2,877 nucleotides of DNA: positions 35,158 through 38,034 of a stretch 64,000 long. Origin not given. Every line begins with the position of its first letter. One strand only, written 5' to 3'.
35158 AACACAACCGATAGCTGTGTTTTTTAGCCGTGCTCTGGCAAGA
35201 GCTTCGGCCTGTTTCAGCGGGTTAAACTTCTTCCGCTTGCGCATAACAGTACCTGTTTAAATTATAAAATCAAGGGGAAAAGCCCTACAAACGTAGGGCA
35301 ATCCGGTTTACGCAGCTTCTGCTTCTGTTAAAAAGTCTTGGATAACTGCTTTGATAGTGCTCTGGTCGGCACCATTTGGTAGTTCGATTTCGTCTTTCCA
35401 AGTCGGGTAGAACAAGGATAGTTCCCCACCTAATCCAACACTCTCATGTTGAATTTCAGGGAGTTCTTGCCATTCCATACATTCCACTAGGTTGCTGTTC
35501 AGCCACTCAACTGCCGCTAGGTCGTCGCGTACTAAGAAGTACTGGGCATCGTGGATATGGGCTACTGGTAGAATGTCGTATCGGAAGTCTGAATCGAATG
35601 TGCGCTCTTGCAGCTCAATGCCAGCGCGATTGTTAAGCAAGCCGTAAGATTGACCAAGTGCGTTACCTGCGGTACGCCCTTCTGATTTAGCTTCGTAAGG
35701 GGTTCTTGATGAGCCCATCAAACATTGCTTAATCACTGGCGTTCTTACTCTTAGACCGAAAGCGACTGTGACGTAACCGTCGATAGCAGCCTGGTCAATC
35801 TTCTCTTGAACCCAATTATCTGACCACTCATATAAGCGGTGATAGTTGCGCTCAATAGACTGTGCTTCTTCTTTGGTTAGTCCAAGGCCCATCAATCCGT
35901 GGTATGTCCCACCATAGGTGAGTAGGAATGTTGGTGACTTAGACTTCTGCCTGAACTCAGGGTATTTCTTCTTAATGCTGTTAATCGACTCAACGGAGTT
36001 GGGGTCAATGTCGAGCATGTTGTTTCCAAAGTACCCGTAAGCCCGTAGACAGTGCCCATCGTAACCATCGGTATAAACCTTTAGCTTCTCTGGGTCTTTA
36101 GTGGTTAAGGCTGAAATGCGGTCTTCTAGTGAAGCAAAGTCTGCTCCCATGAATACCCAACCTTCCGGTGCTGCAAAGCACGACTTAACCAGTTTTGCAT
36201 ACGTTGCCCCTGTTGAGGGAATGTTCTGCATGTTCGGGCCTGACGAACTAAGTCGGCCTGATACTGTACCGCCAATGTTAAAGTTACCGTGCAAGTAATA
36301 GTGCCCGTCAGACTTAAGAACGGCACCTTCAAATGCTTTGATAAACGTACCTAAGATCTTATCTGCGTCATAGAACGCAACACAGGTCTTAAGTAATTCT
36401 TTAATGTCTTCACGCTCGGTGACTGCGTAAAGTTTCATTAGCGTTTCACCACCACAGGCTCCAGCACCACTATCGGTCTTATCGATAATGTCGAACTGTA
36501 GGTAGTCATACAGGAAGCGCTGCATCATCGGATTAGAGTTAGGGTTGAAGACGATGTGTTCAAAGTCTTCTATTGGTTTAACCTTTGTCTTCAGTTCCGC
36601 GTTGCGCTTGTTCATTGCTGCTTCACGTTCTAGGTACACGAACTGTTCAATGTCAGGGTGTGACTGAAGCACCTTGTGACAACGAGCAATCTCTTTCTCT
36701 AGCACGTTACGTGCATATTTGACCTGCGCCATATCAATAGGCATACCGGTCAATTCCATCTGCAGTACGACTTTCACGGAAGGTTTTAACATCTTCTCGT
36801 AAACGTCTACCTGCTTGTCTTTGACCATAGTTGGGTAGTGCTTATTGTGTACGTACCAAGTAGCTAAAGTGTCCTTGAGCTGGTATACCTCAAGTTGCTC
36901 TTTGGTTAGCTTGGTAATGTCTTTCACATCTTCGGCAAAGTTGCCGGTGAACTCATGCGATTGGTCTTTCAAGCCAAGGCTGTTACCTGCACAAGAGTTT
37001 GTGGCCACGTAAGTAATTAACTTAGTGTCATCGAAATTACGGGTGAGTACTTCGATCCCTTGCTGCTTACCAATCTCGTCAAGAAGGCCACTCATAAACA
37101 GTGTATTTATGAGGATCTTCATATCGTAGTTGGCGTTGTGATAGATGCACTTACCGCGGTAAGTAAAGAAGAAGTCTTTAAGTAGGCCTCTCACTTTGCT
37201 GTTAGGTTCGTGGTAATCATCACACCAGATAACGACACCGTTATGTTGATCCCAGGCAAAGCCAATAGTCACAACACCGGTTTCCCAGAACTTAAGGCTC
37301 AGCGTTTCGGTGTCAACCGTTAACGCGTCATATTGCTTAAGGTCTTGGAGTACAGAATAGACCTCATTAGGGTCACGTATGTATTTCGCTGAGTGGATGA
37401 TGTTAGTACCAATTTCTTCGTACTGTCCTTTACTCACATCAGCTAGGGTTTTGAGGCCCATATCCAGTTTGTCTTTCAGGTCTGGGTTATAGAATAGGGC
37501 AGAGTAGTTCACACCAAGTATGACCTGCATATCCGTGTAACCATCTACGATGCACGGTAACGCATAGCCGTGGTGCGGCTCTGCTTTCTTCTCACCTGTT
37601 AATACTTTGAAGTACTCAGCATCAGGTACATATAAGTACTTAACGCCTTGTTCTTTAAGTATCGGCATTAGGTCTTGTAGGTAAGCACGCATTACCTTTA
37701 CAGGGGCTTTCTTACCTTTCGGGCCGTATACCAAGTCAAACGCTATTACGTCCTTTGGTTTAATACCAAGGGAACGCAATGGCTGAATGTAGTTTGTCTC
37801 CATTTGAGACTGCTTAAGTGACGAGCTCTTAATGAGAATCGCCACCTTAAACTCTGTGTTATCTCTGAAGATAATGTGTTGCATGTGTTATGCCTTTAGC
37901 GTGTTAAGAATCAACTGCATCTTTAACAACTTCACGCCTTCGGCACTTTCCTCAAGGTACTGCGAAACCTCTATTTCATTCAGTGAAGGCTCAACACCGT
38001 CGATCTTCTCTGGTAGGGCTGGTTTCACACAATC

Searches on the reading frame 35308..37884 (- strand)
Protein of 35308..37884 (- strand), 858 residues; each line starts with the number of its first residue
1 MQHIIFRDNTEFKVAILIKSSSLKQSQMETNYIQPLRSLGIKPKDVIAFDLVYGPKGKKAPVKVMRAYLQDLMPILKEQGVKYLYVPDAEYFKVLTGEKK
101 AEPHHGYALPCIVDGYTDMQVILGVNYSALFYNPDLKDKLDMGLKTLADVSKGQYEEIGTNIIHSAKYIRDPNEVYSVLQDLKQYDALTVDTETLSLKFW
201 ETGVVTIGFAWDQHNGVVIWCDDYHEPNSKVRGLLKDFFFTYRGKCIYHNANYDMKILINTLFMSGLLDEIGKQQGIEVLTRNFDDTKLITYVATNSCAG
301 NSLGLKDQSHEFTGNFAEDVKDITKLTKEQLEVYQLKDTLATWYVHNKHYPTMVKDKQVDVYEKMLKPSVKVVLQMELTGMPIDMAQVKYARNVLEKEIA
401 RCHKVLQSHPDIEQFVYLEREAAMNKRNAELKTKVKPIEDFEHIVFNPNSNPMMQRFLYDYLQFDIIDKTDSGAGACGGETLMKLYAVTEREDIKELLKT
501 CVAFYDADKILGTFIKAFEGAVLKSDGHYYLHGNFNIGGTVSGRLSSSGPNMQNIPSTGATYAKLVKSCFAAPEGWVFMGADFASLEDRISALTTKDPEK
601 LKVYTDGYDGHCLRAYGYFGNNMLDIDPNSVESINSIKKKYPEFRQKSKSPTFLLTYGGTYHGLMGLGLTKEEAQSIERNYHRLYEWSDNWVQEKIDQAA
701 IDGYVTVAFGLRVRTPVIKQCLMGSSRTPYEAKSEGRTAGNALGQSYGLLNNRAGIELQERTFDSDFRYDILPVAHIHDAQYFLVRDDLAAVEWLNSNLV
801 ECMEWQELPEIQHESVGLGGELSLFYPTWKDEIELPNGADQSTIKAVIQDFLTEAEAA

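Call 9: search_dna_similar(query=window:35308-37884:-, collection=phages, mode=protein, max_rows=25)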
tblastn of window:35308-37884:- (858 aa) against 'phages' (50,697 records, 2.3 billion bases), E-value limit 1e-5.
Records with a match: 3696; places in all: 3703; records where one place covers at least 80% of the query: 1007.
Best place of each record, by identity: 60-80% 1; <60% 3695.
By first word of the organism name: Vibrio 597; Salmonella 405; Escherichia 356; Klebsiella 352; Pseudomonas 217; Staphylococcus 201; Bacillus 200; Acinetobacter 161; Enterococcus 115; Pectobacterium 74; and 109 more.
By host as written in the record: - 649; Klebsiella pneumoniae 189; Escherichia coli 138; Staphylococcus aureus 65; Acinetobacter baumannii 55; Salmonella enterica subsp. enterica serovar Enteritidis PT1 53; Listeria monocytogenes 53; Pseudomonas aeruginosa 49; and 886 more.
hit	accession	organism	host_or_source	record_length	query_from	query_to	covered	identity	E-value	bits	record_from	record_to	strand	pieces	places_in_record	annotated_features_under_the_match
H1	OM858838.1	Shigella phage B2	Shigella flexneri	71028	1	844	98%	52.4%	1e-156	888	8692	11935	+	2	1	DNA polymerase (x2) | HNH endonuclease | hypothetical protein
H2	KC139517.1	Salmonella phage FSL SP-058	Salmonella enterica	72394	1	844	98%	52.2%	0e+0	884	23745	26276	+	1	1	DNA polymerase | hypothetical protein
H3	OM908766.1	Salmonella phage S5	Salmonella sp.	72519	1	844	98%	52.2%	0e+0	884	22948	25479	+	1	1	none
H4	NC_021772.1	Salmonella phage FSL SP-058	Salmonella enterica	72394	1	844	98%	52.2%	0e+0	884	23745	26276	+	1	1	DNA polymerase | hypothetical protein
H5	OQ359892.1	Salmonella phage vB_SenP_UTK0002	Salmonella enterica subsp. enterica ...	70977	1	844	98%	52.2%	0e+0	883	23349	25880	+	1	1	DNA polymerase I | hypothetical protein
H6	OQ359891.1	Salmonella phage vB_SenP_UTK0001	Salmonella enterica subsp. enterica ...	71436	1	844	98%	52.2%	0e+0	881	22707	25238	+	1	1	DNA polymerase I | hypothetical protein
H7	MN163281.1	Klebsiella phage KpCHEMY26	Klebsiella pneumoniae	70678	1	858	100%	51.3%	0e+0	865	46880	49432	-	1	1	DNA poly A subunit | hypothetical protein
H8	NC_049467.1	Klebsiella phage KpCHEMY26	Klebsiella pneumoniae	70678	1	858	100%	51.3%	0e+0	865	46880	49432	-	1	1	DNA polymerase | hypothetical protein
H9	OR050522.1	Salmonella phage SP154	Salmonella enterica subsp. enterica ...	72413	1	844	98%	52.1%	0e+0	882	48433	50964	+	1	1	DNA polymerase I | hypothetical protein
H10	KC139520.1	Salmonella phage FSL SP-076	Salmonella enterica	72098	1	844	98%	52.1%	0e+0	882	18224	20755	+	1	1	DNA polymerase | hypothetical protein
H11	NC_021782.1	Salmonella phage FSL SP-076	Salmonella enterica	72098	1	844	98%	52.1%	0e+0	882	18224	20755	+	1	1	DNA polymerase | hypothetical protein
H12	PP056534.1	Klebsiella phage MY01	Klebsiella pneumoniae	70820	1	858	100%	51.2%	0e+0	864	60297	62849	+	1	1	DNA polymerase family A | hypothetical protein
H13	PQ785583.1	Salmonella phage As2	Salmonella enterica subsp. enterica ...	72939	1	844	98%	52.0%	0e+0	879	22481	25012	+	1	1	DNA polymerase I | hypothetical protein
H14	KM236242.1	Escherichia phage Pollock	Escherichia coli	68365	1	844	98%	51.9%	2e-180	876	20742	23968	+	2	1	DNA polymerase (x2) | HNH homing endonuclease | hypothetical protein | ribosome_binding_site (x2)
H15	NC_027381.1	Escherichia phage Pollock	Escherichia coli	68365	1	844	98%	51.9%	2e-180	876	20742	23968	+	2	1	DNA polymerase (x2) | HNH homing endonuclease | hypothetical protein | ribosome_binding_site (x2)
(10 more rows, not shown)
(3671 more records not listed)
